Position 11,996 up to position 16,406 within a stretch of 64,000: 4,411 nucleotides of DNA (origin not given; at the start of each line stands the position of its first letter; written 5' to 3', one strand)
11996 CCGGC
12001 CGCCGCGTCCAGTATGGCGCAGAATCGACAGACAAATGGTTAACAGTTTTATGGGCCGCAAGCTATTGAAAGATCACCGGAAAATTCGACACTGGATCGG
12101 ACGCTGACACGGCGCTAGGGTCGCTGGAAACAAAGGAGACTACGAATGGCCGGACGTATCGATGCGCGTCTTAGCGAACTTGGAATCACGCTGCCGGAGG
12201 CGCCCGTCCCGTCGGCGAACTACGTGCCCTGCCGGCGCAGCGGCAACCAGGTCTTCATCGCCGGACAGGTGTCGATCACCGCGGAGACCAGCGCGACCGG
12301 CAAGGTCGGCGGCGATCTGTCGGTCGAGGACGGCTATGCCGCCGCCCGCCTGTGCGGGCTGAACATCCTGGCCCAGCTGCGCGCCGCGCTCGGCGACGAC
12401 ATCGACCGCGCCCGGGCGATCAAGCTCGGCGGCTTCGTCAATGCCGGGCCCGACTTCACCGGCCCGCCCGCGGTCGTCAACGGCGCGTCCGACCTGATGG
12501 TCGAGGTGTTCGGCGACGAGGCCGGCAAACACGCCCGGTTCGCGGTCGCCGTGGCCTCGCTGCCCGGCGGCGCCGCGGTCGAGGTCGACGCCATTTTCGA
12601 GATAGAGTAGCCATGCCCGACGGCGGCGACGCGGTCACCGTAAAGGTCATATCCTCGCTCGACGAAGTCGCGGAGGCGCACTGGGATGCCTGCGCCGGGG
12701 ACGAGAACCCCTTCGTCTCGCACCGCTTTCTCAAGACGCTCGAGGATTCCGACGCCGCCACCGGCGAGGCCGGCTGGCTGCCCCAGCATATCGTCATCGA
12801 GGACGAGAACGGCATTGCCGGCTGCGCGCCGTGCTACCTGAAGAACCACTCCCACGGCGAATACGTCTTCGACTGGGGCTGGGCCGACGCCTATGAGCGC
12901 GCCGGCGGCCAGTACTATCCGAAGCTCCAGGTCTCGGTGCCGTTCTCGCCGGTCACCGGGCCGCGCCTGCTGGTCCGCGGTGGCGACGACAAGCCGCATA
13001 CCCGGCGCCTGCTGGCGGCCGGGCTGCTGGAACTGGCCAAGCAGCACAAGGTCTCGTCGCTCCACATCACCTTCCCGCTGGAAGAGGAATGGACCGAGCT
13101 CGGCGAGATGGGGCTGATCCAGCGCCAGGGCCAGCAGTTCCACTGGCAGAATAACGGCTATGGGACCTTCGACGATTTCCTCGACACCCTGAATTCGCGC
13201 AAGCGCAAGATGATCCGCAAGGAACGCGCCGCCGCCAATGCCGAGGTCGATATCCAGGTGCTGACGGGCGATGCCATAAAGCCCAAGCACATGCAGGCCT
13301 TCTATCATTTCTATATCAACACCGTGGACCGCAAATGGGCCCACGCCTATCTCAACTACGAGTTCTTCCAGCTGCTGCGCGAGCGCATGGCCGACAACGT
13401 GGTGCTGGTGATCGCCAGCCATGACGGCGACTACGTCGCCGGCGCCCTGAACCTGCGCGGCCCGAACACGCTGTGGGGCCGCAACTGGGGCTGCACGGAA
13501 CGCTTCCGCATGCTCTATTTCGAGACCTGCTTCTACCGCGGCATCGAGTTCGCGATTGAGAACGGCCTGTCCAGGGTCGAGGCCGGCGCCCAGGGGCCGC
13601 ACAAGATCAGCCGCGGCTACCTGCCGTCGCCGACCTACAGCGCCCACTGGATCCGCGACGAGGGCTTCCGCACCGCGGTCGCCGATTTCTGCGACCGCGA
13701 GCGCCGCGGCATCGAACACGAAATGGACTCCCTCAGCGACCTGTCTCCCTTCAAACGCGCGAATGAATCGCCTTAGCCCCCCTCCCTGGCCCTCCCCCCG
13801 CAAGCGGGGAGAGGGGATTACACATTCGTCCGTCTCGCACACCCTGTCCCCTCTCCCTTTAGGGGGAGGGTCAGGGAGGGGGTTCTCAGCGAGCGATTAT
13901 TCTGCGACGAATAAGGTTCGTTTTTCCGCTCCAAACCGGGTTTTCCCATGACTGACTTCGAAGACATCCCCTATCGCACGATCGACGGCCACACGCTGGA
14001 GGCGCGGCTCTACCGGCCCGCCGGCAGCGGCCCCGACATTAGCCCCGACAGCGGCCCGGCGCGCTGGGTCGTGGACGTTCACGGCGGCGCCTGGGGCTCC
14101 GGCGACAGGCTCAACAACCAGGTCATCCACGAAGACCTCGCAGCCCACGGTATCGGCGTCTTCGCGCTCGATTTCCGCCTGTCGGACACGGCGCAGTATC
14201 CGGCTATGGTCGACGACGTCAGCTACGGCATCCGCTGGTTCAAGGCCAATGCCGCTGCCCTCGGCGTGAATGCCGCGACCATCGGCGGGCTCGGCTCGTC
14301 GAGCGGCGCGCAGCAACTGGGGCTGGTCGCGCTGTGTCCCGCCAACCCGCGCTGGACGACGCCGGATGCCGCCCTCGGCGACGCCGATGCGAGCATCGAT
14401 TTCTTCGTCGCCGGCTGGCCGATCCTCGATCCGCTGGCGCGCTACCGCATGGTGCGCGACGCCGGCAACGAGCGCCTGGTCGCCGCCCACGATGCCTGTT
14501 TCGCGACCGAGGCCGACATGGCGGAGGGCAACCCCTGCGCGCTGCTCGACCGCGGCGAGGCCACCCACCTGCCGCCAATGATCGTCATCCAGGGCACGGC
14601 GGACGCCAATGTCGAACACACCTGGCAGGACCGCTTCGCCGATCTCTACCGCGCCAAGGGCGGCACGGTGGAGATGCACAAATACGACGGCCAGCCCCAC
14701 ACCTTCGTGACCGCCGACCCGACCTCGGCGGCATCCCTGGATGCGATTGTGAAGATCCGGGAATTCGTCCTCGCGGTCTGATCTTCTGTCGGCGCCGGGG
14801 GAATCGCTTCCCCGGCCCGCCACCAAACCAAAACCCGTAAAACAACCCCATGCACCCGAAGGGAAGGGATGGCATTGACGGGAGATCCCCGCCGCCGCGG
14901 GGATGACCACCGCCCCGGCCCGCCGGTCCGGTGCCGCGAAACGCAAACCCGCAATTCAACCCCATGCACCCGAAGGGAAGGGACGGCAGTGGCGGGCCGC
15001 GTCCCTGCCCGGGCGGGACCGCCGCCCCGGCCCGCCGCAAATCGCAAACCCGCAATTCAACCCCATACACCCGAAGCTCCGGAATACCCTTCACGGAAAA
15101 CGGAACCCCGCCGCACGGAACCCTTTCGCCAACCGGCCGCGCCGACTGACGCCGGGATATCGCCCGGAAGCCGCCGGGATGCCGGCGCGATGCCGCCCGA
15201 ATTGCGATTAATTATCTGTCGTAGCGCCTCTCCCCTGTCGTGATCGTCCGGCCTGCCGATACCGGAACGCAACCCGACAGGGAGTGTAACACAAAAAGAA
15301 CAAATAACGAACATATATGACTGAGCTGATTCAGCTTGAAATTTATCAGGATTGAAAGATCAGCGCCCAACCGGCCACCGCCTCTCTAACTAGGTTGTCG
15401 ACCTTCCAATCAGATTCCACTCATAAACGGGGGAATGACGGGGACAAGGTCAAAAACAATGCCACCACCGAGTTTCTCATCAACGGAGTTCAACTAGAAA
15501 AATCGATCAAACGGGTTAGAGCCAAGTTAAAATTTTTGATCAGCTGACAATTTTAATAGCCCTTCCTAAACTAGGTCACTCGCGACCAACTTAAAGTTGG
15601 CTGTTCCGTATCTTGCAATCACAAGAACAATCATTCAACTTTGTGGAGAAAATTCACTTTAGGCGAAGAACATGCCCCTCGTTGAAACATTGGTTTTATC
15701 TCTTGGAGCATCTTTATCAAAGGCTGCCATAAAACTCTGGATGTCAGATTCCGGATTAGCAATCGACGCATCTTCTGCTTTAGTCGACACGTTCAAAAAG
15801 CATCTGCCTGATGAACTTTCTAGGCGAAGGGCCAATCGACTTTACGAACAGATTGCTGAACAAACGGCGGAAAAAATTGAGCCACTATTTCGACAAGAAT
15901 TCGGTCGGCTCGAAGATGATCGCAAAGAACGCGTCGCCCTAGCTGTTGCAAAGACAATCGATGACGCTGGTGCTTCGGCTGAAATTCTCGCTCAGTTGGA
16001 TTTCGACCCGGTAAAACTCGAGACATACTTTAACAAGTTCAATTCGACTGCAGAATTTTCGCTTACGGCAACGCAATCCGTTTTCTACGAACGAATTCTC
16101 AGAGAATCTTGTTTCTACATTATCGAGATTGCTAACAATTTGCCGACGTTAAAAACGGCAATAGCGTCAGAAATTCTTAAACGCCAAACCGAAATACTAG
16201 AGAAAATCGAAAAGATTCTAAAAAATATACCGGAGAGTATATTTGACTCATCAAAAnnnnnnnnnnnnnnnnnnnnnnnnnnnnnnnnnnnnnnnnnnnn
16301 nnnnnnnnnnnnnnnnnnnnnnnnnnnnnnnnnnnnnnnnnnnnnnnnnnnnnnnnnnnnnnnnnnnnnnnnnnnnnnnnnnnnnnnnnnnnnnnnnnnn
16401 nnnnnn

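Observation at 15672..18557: Solitary NLR-like STAND NTPase (unknown N-domain, NACHT, HEAT, LRR) in a low-GC island: candidate single-gene antiphage or abortive-infection system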

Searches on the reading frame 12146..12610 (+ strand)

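Call 3: search_protein_families(library=pfam, proteins=[window:12146-12610:+], max_evalue=0.01)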
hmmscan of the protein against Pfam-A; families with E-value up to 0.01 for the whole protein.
window:12146-12610:+ (154 aa): 2 families
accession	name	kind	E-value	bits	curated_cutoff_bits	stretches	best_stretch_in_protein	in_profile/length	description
PF14588.11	YjgF_endoribonc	-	1.5e-19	70.7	35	1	7-139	2-134/148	YjgF/chorismate_mutase-like, putative endoribonuclease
PF01042.26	Ribonuc_L-PSP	-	1.2e-12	48.3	27.3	1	18-150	3-118/121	Endoribonuclease L-PSP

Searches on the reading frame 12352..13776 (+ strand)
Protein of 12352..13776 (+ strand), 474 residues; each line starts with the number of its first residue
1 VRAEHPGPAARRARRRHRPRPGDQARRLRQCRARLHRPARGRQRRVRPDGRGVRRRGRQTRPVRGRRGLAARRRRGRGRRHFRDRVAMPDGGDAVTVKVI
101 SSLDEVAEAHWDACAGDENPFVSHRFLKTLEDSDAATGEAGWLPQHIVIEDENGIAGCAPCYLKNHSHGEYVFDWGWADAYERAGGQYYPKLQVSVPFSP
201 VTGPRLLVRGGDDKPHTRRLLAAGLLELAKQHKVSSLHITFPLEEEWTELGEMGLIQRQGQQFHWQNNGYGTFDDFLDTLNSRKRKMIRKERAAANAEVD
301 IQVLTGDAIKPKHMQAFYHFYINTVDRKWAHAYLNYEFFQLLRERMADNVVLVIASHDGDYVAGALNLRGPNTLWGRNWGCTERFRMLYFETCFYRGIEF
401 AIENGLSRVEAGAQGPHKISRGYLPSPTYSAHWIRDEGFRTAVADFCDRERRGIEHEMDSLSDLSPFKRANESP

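Call 3: search_protein_families(library=pfam, proteins=[window:12352-13776:+], max_evalue=0.01)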
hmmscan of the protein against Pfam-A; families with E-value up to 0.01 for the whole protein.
window:12352-13776:+ (474 aa): 1 family
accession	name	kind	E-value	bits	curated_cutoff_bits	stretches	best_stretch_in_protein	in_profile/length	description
PF04339.18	FemAB_like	-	4.1e-155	516.9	27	1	102-469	1-369/369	Peptidogalycan biosysnthesis/recognition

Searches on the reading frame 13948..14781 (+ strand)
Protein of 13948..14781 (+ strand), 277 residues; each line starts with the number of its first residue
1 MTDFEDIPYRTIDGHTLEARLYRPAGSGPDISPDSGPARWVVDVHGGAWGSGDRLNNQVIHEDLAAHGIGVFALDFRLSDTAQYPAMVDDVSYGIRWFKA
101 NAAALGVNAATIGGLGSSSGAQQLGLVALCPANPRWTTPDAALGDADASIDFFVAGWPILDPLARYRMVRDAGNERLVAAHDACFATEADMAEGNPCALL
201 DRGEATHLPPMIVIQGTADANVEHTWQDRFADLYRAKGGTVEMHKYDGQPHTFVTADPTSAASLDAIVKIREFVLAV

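Call 3: search_protein_families(library=pfam, proteins=[window:13948-14781:+], max_evalue=0.01)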
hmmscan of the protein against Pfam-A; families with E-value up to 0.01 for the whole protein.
window:13948-14781:+ (277 aa): 3 families
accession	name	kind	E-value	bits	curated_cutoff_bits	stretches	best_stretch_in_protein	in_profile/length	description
PF20434.5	BD-FAE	-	3.7e-20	72.8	26.8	1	36-225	11-206/215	BD-FAE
PF07859.19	Abhydrolase_3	-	6.3e-16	59.2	25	1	41-254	1-209/210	alpha/beta hydrolase fold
PF12146.15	Hydrolase_4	-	0.0028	17.5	27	0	39-77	5-40/239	Serine aminopeptidase, S33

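Call 28: find_encoding_contigs(protein=window:13948-14781:+, flank=10000, max_places=8)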
Protein window:13948-14781:+ (277 aa): 2 contigs read that carry it; 1 place shown.
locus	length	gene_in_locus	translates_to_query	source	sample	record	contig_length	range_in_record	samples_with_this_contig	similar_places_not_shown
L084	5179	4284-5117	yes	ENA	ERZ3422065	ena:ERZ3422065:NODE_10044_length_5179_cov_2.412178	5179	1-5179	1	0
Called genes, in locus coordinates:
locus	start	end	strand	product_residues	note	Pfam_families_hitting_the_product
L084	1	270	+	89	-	?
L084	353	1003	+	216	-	PF03588:Leu_Phe_trans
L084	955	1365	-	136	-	PF09923:DUF2155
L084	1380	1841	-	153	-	PF02470:MlaD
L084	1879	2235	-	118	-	PF05071:NDUFA12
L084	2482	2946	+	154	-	PF14588:YjgF_endoribonc, PF01042:Ribonuc_L-PSP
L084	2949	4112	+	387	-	PF04339:FemAB_like, PF13480:Acetyltransf_6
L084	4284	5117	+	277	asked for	PF20434:BD-FAE, PF07859:Abhydrolase_3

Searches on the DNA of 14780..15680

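Call 51: search_rna_families(source=window, start=14780, end=15680, threshold=evalue, max_evalue=1)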
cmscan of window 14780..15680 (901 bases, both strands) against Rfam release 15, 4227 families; matches with E-value up to 1: 1.
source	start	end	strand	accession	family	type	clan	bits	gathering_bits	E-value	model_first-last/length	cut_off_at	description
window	14873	14925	-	RF03006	M23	Gene; sRNA;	-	18.7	41.2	0.97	1-53/53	no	M23 RNA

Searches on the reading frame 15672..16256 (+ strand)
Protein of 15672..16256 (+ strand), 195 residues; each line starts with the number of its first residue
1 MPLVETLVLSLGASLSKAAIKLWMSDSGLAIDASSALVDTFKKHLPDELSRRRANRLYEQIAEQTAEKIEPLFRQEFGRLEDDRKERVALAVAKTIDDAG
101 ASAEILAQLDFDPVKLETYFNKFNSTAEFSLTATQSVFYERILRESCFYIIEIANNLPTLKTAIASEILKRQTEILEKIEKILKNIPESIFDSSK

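Call 85: search_protein_families(library=pfam, proteins=[window:15672-16256:+], max_evalue=10)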
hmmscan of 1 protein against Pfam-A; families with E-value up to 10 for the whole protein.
window:15672-16256:+ (195 aa): 2 families
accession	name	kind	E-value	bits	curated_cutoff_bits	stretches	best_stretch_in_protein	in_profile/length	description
PF22733.1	NNH1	-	1.2e-36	126.9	27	1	9-183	2-176/177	NACHT N-terminal Helical domain 1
PF14754.11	IFR3_antag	-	0.15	11.7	25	1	14-37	192-215/249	Papain-like auto-proteinase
